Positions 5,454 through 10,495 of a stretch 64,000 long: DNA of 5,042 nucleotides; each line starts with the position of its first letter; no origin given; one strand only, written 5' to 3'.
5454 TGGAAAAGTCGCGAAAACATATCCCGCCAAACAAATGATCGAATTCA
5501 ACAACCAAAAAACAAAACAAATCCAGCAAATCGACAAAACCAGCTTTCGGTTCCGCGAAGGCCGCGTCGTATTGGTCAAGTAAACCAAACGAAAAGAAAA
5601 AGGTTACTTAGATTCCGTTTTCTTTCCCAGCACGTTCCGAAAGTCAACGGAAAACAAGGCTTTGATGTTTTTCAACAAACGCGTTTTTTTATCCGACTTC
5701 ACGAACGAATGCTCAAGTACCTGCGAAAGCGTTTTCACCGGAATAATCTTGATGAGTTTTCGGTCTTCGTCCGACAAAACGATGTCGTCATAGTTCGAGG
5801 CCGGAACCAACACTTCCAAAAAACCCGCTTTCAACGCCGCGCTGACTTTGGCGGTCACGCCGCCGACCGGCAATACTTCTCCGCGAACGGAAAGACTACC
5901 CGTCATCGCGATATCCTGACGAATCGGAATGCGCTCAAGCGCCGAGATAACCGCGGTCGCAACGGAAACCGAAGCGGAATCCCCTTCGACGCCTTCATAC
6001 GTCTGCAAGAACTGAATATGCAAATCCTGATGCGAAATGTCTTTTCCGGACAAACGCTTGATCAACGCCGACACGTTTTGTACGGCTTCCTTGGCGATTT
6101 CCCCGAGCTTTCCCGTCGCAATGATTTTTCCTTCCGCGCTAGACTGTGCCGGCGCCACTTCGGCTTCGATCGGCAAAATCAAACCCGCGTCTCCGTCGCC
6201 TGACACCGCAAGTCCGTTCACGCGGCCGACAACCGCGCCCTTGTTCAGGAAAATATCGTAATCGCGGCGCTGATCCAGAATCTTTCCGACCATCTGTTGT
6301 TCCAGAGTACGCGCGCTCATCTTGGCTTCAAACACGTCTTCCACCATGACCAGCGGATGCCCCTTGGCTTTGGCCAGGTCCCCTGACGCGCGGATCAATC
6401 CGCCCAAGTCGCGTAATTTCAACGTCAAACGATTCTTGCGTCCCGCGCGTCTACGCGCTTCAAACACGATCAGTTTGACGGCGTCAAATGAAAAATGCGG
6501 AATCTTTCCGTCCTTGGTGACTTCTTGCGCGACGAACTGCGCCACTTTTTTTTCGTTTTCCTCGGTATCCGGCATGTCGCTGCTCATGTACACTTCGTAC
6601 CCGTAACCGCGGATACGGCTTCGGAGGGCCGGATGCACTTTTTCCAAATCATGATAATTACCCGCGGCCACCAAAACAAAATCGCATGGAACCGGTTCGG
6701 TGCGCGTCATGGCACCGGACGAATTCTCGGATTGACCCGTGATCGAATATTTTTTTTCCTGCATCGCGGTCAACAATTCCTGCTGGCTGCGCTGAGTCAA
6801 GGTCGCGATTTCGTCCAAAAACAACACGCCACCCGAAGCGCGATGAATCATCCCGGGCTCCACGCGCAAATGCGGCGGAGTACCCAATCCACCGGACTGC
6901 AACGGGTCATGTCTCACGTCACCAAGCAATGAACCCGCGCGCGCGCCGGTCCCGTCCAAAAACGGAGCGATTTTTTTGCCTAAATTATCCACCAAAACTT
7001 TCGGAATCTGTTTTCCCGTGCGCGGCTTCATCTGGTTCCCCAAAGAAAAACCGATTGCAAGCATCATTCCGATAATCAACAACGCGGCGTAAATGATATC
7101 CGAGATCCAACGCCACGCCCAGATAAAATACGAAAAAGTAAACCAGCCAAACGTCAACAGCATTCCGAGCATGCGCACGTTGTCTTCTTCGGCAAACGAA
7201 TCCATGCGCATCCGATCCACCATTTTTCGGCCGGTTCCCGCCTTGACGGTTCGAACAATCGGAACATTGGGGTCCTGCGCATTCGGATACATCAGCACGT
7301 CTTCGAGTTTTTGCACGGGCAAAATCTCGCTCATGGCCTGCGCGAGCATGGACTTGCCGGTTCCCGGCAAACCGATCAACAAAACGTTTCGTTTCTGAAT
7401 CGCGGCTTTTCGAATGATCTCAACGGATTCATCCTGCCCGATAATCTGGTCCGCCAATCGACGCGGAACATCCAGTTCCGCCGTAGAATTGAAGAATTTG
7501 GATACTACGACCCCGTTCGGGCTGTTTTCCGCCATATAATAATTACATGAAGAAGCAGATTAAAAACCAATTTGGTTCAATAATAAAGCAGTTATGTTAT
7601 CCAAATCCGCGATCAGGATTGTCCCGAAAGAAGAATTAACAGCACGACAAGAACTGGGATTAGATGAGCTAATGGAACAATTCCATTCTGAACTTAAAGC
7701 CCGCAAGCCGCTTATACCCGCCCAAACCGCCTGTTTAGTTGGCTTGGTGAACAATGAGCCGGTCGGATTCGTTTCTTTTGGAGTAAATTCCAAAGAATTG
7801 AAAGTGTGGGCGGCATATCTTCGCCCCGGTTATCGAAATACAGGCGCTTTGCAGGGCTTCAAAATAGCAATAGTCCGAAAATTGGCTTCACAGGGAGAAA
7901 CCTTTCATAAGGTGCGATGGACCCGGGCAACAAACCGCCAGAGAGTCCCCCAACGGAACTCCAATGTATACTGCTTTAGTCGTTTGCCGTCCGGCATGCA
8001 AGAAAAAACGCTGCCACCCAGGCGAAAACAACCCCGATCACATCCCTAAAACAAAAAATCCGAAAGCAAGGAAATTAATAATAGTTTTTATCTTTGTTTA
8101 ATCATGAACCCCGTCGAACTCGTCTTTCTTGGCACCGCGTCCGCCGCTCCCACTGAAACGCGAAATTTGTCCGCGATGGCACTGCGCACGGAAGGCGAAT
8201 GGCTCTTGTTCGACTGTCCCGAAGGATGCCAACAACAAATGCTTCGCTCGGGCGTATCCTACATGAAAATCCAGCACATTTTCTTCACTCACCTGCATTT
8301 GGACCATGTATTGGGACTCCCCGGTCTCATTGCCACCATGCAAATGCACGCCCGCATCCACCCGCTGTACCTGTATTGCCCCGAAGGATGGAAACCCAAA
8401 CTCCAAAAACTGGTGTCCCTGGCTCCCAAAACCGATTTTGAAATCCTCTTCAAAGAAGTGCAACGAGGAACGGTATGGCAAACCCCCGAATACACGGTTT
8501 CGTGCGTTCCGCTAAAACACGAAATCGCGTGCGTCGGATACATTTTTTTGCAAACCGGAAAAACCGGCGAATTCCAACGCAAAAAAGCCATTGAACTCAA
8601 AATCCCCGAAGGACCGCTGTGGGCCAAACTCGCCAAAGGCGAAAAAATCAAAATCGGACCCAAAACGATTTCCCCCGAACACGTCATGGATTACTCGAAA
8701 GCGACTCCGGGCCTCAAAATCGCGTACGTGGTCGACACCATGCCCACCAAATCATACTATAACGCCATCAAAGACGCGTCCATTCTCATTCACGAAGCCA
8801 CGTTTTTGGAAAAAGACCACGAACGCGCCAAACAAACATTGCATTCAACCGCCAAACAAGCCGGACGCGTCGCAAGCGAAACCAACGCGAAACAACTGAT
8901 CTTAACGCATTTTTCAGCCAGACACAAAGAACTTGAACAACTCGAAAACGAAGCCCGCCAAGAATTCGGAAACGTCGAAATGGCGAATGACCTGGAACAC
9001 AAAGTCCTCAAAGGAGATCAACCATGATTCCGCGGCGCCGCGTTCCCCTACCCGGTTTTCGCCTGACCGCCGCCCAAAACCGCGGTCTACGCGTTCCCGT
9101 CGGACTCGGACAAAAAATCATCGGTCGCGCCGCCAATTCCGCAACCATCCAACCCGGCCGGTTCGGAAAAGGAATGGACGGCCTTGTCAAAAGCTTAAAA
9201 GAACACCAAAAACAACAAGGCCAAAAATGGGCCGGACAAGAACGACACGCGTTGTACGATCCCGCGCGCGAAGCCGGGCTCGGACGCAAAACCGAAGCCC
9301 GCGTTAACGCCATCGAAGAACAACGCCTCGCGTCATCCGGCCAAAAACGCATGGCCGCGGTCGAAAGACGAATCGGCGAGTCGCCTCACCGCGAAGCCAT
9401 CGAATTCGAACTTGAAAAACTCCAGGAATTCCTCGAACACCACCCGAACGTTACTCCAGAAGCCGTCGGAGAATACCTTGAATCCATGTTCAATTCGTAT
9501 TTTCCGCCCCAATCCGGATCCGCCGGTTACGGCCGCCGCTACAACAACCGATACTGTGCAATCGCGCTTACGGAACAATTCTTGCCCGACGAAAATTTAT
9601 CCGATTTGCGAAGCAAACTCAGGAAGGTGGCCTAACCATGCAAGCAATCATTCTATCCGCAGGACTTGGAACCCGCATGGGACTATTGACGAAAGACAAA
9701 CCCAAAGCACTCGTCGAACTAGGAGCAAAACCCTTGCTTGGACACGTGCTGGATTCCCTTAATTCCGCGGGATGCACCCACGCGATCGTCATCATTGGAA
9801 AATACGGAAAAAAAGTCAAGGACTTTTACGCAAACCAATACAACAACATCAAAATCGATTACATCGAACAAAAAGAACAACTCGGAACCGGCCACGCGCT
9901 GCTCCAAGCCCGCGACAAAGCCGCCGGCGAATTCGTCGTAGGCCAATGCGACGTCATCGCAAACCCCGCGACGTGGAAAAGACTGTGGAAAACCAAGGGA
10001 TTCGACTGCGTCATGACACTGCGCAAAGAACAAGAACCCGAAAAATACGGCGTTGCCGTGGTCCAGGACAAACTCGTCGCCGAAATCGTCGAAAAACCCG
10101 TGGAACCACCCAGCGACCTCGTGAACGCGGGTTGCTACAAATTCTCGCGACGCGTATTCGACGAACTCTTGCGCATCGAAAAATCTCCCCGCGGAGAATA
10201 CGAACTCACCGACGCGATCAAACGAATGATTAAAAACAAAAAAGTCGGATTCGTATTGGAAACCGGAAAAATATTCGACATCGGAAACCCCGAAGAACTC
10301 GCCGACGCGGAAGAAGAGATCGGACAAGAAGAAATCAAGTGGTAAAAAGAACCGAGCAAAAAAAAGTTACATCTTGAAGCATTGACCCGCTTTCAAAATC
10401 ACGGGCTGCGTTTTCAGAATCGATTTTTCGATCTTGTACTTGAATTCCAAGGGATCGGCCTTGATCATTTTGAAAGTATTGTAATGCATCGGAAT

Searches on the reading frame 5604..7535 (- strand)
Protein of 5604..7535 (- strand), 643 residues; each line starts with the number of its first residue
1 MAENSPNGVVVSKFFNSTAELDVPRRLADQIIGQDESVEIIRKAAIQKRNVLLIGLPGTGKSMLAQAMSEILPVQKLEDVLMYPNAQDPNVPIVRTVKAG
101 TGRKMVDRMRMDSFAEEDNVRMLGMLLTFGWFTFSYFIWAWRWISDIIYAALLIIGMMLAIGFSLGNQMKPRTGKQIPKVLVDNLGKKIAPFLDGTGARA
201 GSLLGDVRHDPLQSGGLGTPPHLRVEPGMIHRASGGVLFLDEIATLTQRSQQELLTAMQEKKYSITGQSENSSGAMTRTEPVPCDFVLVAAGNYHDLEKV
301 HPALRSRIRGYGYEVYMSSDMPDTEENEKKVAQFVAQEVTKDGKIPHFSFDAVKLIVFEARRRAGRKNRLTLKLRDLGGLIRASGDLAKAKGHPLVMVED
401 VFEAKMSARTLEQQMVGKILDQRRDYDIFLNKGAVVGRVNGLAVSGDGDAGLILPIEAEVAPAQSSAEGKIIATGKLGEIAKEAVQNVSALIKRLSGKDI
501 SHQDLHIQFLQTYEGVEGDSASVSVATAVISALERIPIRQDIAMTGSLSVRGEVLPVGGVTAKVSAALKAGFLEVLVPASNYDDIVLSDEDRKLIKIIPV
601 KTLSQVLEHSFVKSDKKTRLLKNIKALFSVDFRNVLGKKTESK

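Call 53: search_protein_families(library=pfam, proteins=[window:5604-7535:-], max_evalue=0.0001)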
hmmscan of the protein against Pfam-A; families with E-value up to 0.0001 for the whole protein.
window:5604-7535:- (643 aa): 12 families
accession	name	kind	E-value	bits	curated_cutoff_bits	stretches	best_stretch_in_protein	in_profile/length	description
PF05362.19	Lon_C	-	3.3e-32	112.2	21.1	1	418-612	9-204/205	Lon protease (S16) C-terminal proteolytic domain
PF01078.27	Mg_chelatase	-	1.2e-15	58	20.3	1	30-81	4-55/207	Magnesium chelatase, subunit ChlI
PF00158.32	Sigma54_activat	-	1.4e-13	51.3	20.2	1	227-272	86-131/168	Sigma-54 interaction domain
PF07728.20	AAA_5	-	1e-12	48.7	22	1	234-307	66-138/139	AAA domain (dynein-related subfamily)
PF00004.35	AAA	-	2.7e-08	34.8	21.2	0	235-308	58-123/131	ATPase family associated with various cellular activities (AAA)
PF13541.12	ChlI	-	7.1e-08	32.8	27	1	474-581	15-121/121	Subunit ChlI of Mg-chelatase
PF20030.5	bpMoxR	-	1.3e-07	31.4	27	1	24-80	7-63/205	MoxR domain in the MoxR-vWA-beta-propeller ternary systems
PF13654.12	AAA_32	-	2.3e-06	28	21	1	200-295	13-113/133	LonB-like, AAA domain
PF14532.12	Sigma54_activ_2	-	3e-06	28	25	0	230-263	65-99/138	Sigma-54 interaction domain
PF00493.29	MCM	-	4.1e-06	26.5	23.3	0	194-266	88-153/224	MCM P-loop domain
PF20436.4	LonB_AAA-LID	-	8.6e-06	26.1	22.4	1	347-404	1-58/65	Archaeal LonB, AAA+ ATPase LID domain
PF07726.17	AAA_3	-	9.2e-05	22.8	27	0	236-271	64-99/131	ATPase family associated with various cellular activities (AAA)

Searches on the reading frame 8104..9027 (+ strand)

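Call 53: search_protein_families(library=pfam, proteins=[window:8104-9027:+], max_evalue=0.0001)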
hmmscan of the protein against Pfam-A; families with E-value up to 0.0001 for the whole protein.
window:8104-9027:+ (307 aa): 3 families
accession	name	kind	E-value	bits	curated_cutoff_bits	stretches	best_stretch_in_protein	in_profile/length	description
PF12706.13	Lactamase_B_2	-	1.9e-17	64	27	2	33-140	2-113/200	Beta-lactamase superfamily domain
PF00753.33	Lactamase_B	-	5.2e-09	36.8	22.7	1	23-98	7-86/196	Metallo-beta-lactamase superfamily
PF13691.12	Lactamase_B_4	-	1.9e-08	34.3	27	1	15-71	6-63/63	tRNase Z endonuclease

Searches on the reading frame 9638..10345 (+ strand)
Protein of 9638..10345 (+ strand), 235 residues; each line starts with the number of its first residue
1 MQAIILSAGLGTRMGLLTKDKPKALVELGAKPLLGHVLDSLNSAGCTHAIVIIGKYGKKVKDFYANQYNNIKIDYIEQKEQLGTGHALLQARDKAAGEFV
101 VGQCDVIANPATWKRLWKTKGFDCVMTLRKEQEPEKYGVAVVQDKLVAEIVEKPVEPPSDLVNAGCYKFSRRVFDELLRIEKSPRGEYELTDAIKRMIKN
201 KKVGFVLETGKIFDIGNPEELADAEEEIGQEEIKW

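Call 53: search_protein_families(library=pfam, proteins=[window:9638-10345:+], max_evalue=0.0001)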
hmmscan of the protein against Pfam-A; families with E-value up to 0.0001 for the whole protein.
window:9638-10345:+ (235 aa): 3 families
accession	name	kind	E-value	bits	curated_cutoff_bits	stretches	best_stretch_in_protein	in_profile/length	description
PF00483.29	NTP_transferase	-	8.3e-34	117.7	21.2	1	3-230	2-244/245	Nucleotidyl transferase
PF12804.13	NTP_transf_3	-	1.2e-15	58.5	27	1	3-181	1-145/160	MobA-like NTP transferase domain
PF01128.25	IspD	-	2.2e-05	24.7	27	1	1-56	1-53/221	2-C-methyl-D-erythritol 4-phosphate cytidylyltransferase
